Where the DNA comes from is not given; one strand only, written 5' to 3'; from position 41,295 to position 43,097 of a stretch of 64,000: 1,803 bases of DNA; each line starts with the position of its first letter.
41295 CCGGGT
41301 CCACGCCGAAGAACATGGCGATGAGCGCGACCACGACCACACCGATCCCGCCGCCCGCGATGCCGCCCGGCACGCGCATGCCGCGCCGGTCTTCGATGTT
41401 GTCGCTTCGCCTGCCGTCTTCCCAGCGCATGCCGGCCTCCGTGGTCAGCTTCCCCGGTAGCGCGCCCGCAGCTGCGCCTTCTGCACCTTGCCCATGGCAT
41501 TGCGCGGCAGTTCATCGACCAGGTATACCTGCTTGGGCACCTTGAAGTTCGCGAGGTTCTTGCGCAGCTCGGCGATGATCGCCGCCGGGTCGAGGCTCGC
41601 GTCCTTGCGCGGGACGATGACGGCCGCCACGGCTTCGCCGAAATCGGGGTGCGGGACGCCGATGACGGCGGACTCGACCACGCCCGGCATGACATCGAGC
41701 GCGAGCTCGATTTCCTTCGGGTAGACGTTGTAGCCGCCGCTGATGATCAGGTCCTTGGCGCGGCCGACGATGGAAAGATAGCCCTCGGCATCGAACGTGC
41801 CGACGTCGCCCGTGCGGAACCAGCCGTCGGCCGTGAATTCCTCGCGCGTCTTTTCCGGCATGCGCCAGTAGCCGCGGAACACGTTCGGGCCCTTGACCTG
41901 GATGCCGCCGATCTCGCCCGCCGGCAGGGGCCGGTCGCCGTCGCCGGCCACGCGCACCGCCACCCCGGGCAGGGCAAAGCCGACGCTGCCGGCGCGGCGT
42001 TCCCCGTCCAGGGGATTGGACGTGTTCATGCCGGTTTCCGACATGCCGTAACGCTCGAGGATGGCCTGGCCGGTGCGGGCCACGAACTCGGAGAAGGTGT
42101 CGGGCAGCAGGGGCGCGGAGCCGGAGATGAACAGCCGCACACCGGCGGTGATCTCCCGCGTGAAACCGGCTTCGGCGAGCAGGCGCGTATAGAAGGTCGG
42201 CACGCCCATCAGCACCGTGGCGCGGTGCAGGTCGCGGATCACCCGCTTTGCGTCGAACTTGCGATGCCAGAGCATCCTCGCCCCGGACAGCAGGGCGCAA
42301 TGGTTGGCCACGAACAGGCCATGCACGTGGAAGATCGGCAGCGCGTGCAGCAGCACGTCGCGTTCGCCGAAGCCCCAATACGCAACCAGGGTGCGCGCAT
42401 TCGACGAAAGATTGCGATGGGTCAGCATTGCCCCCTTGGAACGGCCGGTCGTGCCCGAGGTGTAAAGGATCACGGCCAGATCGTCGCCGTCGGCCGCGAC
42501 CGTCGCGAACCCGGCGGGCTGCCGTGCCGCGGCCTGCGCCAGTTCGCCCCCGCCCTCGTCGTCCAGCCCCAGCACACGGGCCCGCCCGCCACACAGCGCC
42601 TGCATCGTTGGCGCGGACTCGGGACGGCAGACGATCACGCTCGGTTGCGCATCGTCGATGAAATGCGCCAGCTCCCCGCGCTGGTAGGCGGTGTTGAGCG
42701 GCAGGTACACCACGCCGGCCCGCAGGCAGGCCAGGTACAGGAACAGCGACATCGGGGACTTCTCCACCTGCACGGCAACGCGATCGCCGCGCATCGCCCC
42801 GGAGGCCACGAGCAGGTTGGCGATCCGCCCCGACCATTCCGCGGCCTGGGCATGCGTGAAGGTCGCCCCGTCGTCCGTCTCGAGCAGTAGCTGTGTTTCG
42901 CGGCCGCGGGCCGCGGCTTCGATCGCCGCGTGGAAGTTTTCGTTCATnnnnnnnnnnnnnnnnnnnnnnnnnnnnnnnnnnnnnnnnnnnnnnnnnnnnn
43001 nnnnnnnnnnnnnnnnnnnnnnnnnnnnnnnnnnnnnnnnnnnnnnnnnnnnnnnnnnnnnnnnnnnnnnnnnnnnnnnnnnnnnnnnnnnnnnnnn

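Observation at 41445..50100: Candidate undescribed catabolic operon for an N-malonyl (or methylmalonyl) conjugate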

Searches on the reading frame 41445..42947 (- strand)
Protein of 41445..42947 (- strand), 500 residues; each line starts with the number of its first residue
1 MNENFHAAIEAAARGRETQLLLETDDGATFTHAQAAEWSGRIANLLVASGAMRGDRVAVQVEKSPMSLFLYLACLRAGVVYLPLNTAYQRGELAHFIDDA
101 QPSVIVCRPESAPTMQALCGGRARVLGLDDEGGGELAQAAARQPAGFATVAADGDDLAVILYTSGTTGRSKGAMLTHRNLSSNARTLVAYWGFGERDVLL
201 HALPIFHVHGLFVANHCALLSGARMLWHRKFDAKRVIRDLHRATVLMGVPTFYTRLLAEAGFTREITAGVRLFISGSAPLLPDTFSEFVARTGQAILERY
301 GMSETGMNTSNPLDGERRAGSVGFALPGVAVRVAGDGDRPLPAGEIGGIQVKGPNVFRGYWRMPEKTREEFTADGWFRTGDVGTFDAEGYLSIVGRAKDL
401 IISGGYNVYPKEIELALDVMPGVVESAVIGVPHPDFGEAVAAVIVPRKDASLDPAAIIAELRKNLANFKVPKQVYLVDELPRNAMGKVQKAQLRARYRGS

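Call 4: search_protein_families(library=pfam, proteins=[window:41445-42947:-])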
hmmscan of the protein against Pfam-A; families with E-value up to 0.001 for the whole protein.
window:41445-42947:- (500 aa): 2 families
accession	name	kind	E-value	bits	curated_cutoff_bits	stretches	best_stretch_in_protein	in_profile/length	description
PF00501.34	AMP-binding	-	8.7e-83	278.7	29.9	1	16-361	9-384/384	AMP-binding enzyme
PF13193.12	AMP-binding_C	-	9.5e-17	62.1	24.5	1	412-487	1-76/76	AMP-binding enzyme C-terminal domain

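Call 5: search_protein_families(library=ncbifam, proteins=[window:41445-42947:-])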
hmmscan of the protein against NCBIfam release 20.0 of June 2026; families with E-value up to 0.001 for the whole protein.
window:41445-42947:- (500 aa): 109 families (the best 25 are shown)
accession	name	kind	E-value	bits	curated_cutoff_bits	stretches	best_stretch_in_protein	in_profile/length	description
NF005702.0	PRK07514.1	subfamily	4.3e-237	787.4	558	1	1-498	1-501/506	malonyl-CoA synthase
NF004837.0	PRK06187.1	subfamily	5.1e-123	411.1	476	1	4-498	9-523/531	long-chain-fatty-acid--CoA ligase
NF005858.0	PRK07787.1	subfamily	1.2e-111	373.4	575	1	47-494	39-469/471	acyl-CoA synthetase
NF004114.0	PRK05605.1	equivalog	1.9e-105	353.4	766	2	150-495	216-567/575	long-chain-fatty-acid--CoA ligase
NF006572.0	PRK09088.1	equivalog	8.4e-98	328.2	696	1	26-496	25-486/491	acyl-CoA synthetase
NF006182.0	PRK08316.1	subfamily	1.3e-94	317.6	663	1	26-498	33-518/523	fatty acyl-CoA synthetase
NF005307.0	PRK06839.1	equivalog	1.5e-90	304.3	748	1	9-495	8-491/496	o-succinylbenzoate--CoA ligase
NF052269.1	Staph_lig_FadD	equivalog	1.7e-89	300.4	650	1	21-494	19-490/499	long-chain-fatty-acid--CoA ligase FadD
NF005801.1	PRK07656.1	equivalog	8.9e-89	298.4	657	1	24-494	21-500/500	FadD3 family acyl-CoA ligase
NF004511.1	PRK05852.1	equivalog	1.7e-84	284.3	650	1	13-497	10-504/505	FadD7 family fatty acid--CoA ligase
NF005714.0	PRK07529.1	subfamily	3.2e-84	283.4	632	2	147-496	210-575/640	acyl-CoA synthetase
NF009233.0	PRK12583.1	subfamily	1.2e-82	278.1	832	2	151-495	197-548/558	fatty acid CoA ligase family protein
NF005463.0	PRK07059.1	subfamily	5.9e-82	275.8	869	2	145-495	194-554/557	long-chain-fatty-acid--CoA ligase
NF004229.0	PRK05677.1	subfamily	2.4e-81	273.9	879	2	146-495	198-553/563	long-chain-fatty-acid--CoA ligase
NF052580.1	Str24CoAsynCasG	equivalog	5.4e-81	272.6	750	1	9-493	47-546/548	steroid-24-oyl-CoA synthetase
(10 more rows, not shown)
